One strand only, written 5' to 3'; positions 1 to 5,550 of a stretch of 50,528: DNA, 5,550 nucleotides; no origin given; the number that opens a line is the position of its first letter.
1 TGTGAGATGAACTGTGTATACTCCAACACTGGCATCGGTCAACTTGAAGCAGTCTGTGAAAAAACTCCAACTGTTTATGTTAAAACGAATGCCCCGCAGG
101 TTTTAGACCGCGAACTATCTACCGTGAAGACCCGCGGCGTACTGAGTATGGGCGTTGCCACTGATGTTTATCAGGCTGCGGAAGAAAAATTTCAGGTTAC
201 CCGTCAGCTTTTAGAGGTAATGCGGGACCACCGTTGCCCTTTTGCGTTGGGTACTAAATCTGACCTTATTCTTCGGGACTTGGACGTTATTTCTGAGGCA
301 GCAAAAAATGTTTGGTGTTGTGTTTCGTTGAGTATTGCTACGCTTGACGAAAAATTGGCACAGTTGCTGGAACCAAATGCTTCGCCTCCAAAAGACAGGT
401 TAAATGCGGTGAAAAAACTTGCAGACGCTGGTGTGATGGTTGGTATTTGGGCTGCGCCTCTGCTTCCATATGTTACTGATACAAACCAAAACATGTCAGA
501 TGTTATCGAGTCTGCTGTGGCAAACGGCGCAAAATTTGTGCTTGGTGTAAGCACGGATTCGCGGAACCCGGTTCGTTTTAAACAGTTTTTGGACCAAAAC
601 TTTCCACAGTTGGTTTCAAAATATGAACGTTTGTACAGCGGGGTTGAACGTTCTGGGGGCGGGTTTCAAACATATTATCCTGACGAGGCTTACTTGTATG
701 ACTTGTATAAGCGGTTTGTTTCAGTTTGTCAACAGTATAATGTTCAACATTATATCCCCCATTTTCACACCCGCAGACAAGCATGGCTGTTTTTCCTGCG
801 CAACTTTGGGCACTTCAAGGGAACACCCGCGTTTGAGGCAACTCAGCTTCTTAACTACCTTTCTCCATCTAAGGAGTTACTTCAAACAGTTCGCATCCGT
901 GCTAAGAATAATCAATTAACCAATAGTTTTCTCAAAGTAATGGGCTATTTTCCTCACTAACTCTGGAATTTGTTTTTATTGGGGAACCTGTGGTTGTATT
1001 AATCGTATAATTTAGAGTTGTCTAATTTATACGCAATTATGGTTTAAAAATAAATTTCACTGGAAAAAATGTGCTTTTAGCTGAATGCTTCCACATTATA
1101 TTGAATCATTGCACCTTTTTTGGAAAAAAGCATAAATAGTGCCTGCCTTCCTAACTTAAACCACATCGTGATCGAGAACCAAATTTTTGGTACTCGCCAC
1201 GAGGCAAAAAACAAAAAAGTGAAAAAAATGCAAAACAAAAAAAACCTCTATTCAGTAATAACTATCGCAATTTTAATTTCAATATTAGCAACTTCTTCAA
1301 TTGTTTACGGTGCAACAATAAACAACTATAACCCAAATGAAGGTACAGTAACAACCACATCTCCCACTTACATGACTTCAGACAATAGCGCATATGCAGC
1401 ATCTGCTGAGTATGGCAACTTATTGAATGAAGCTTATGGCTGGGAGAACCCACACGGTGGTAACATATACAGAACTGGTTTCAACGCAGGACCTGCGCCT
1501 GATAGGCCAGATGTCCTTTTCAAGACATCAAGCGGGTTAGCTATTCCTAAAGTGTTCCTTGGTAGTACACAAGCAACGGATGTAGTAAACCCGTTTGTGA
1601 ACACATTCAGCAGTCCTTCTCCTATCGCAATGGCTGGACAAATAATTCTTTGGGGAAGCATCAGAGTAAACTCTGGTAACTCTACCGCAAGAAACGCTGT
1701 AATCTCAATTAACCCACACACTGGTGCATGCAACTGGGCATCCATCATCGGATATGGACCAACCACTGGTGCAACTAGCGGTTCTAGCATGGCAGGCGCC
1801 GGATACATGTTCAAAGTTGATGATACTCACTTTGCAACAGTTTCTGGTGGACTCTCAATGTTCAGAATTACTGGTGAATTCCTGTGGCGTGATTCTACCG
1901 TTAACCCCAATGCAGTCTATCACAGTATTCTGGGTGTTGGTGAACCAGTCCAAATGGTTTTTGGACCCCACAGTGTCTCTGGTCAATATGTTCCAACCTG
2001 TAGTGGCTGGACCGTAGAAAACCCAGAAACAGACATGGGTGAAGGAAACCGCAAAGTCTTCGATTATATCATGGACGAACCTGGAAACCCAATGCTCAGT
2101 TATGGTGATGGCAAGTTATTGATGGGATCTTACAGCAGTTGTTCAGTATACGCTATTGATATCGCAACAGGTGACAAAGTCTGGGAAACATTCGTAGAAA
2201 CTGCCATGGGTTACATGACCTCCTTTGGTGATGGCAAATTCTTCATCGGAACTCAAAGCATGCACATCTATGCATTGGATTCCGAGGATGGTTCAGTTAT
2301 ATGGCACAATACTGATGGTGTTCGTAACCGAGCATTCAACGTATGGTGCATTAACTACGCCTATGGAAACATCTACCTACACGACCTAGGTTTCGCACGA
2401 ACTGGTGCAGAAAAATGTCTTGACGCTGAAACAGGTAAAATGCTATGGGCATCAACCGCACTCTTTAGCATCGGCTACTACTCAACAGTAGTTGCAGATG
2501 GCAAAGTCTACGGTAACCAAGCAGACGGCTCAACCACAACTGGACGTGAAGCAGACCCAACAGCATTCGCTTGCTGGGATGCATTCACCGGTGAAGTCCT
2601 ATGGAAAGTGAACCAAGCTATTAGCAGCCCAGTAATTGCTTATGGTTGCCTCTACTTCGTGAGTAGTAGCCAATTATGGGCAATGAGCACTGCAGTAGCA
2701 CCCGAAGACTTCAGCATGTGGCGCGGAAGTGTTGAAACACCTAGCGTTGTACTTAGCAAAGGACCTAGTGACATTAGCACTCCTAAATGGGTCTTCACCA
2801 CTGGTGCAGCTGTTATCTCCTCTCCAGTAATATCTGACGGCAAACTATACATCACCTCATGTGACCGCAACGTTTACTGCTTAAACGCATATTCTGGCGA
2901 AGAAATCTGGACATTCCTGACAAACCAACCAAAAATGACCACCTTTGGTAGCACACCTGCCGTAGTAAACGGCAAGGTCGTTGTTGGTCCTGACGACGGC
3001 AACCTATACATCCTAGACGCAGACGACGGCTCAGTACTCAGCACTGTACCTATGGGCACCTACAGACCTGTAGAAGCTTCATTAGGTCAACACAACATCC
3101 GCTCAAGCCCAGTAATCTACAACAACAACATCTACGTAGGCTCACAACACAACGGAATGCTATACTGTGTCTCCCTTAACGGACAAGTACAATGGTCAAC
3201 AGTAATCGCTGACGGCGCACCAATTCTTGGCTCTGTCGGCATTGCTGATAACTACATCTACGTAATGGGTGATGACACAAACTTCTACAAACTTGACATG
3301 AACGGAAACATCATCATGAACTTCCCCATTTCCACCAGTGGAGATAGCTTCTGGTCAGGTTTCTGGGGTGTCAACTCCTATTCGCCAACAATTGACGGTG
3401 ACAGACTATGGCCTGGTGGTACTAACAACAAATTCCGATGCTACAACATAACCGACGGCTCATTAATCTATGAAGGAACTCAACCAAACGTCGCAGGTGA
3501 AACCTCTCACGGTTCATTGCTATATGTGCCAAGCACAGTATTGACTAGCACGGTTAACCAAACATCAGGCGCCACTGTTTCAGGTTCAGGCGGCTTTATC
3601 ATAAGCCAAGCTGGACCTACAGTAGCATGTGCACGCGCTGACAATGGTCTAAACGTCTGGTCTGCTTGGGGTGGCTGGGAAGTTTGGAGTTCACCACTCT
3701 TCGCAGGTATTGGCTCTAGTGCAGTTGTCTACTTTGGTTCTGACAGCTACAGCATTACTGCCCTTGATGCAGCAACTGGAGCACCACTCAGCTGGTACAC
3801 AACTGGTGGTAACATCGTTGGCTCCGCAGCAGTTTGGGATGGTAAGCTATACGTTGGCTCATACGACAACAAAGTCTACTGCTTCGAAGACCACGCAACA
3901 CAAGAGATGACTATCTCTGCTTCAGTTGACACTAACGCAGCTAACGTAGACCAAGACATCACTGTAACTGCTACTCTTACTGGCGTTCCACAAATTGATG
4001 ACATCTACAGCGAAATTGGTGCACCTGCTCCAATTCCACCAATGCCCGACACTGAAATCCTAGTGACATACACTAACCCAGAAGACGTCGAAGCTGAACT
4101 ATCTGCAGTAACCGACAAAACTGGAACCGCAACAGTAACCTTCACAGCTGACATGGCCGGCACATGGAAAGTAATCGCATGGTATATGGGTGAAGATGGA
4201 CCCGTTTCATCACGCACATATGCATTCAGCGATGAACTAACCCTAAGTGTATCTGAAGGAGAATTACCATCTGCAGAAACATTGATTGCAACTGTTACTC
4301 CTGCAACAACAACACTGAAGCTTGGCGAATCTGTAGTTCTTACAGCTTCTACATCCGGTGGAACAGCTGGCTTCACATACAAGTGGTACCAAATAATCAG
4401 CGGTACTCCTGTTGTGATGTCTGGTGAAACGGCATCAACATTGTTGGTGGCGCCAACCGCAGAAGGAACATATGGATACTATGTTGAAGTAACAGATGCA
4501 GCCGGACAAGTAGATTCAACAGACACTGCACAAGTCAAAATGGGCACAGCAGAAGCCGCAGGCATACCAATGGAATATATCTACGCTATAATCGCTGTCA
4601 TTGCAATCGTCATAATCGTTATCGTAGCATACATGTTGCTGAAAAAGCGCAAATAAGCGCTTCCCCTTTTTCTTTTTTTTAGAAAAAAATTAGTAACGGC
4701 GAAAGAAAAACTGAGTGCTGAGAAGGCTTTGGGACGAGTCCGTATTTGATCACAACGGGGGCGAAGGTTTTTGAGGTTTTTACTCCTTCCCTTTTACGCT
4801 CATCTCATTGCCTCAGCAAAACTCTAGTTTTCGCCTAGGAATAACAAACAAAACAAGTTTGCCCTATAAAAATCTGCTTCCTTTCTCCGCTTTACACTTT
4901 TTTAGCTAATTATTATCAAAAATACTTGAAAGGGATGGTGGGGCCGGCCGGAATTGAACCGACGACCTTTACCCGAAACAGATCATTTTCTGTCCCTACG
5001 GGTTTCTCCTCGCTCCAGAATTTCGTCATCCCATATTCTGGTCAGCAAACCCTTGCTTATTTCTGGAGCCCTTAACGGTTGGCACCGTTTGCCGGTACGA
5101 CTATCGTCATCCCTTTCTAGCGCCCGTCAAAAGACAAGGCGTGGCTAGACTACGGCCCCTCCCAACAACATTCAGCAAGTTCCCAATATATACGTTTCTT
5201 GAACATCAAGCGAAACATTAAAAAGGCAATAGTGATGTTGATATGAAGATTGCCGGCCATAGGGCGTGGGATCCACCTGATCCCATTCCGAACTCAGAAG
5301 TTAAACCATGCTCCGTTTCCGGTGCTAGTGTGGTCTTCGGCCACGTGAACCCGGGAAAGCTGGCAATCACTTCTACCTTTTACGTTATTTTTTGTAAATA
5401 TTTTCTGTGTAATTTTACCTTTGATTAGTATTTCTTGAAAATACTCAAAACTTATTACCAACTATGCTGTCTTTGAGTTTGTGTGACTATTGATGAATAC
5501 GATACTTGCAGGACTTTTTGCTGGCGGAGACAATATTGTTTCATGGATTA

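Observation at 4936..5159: tRNA-Trp(CCA) gene split into five exons by four bulge-helix-bulge introns, including a 6-nt exon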

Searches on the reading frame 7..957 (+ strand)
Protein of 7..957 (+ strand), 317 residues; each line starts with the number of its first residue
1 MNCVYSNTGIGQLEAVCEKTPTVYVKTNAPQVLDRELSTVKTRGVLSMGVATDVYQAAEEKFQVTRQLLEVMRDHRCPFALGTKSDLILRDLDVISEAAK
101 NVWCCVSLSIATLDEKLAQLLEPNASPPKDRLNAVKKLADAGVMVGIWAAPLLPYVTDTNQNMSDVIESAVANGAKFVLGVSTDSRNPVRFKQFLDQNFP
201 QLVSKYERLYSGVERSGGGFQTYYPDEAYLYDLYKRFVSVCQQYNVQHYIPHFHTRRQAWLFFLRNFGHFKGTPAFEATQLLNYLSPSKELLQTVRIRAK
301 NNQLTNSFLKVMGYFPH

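Call 61: search_protein_families(library=ncbifam, proteins=[window:7-957:+])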
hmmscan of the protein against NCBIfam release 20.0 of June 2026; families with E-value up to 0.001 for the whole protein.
window:7-957:+ (317 aa): 4 families
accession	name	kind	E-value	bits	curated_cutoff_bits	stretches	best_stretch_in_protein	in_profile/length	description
NF038136.1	rSAM_Rv_intein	exception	1.5e-44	152.8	700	1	22-212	355-548/574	intein-containing Rv2578c family radical SAM protein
NF038135.1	rSAM_Rv2578c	equivalog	2.7e-44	151.5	430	1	22-213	98-292/317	Rv2578c family radical SAM protein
NF033668.1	rSAM_PA0069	hypoth_equivalog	6.8e-42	143.7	360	1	22-214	94-284/348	PA0069 family radical SAM protein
TIGR04470.1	rSAM_mob_pairB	equivalog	1.2e-21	77.3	410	1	47-216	74-236/285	radical SAM mobile pair protein B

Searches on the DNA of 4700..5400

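Call 7: search_rna_families(source=window, start=4700, end=5400, threshold=evalue, max_evalue=10, show_alignments=4)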
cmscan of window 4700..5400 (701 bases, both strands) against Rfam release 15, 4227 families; matches with E-value up to 10: 8.
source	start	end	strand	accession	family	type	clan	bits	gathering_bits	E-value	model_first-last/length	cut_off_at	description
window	5249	5368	+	RF00001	5S_rRNA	Gene; rRNA;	CL00113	74.6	38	6.6e-16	1-120/120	no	5S ribosomal RNA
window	4848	4974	+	RF02194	HPnc0260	Gene; antisense;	-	36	59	0.04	1-156/156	no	Bacterial antisense RNA HPnc0260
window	4938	5006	+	RF04354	Plastid-ycf2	Cis-reg;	-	21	65.7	0.11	1-75/75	no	Plastid-ycf2 5UTR RNA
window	4936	5159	-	RF00023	tmRNA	Gene;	CL00001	18.8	47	1.6e-05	1-374/374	no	transfer-messenger RNA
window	4770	4867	-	RF02493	Gl_U4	Gene; snRNA; splicing;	-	15.9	100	2.4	1-95/95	no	Giardia U4 spliceosomal RNA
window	5309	5361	+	RF03420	mir-1200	Gene; miRNA;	-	14.3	71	8.8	1-76/76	no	mir-1200 microRNA precursor family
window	5015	5070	-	RF01297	sR40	Gene; snRNA; snoRNA; CD-box;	-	14.2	50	4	1-61/61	no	Small nucleolar RNA sR40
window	5045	5093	+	RF01890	lincRNA-p21_2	Gene; lncRNA;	-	14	70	7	1-52/52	no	LincRNA-p21 conserved region 2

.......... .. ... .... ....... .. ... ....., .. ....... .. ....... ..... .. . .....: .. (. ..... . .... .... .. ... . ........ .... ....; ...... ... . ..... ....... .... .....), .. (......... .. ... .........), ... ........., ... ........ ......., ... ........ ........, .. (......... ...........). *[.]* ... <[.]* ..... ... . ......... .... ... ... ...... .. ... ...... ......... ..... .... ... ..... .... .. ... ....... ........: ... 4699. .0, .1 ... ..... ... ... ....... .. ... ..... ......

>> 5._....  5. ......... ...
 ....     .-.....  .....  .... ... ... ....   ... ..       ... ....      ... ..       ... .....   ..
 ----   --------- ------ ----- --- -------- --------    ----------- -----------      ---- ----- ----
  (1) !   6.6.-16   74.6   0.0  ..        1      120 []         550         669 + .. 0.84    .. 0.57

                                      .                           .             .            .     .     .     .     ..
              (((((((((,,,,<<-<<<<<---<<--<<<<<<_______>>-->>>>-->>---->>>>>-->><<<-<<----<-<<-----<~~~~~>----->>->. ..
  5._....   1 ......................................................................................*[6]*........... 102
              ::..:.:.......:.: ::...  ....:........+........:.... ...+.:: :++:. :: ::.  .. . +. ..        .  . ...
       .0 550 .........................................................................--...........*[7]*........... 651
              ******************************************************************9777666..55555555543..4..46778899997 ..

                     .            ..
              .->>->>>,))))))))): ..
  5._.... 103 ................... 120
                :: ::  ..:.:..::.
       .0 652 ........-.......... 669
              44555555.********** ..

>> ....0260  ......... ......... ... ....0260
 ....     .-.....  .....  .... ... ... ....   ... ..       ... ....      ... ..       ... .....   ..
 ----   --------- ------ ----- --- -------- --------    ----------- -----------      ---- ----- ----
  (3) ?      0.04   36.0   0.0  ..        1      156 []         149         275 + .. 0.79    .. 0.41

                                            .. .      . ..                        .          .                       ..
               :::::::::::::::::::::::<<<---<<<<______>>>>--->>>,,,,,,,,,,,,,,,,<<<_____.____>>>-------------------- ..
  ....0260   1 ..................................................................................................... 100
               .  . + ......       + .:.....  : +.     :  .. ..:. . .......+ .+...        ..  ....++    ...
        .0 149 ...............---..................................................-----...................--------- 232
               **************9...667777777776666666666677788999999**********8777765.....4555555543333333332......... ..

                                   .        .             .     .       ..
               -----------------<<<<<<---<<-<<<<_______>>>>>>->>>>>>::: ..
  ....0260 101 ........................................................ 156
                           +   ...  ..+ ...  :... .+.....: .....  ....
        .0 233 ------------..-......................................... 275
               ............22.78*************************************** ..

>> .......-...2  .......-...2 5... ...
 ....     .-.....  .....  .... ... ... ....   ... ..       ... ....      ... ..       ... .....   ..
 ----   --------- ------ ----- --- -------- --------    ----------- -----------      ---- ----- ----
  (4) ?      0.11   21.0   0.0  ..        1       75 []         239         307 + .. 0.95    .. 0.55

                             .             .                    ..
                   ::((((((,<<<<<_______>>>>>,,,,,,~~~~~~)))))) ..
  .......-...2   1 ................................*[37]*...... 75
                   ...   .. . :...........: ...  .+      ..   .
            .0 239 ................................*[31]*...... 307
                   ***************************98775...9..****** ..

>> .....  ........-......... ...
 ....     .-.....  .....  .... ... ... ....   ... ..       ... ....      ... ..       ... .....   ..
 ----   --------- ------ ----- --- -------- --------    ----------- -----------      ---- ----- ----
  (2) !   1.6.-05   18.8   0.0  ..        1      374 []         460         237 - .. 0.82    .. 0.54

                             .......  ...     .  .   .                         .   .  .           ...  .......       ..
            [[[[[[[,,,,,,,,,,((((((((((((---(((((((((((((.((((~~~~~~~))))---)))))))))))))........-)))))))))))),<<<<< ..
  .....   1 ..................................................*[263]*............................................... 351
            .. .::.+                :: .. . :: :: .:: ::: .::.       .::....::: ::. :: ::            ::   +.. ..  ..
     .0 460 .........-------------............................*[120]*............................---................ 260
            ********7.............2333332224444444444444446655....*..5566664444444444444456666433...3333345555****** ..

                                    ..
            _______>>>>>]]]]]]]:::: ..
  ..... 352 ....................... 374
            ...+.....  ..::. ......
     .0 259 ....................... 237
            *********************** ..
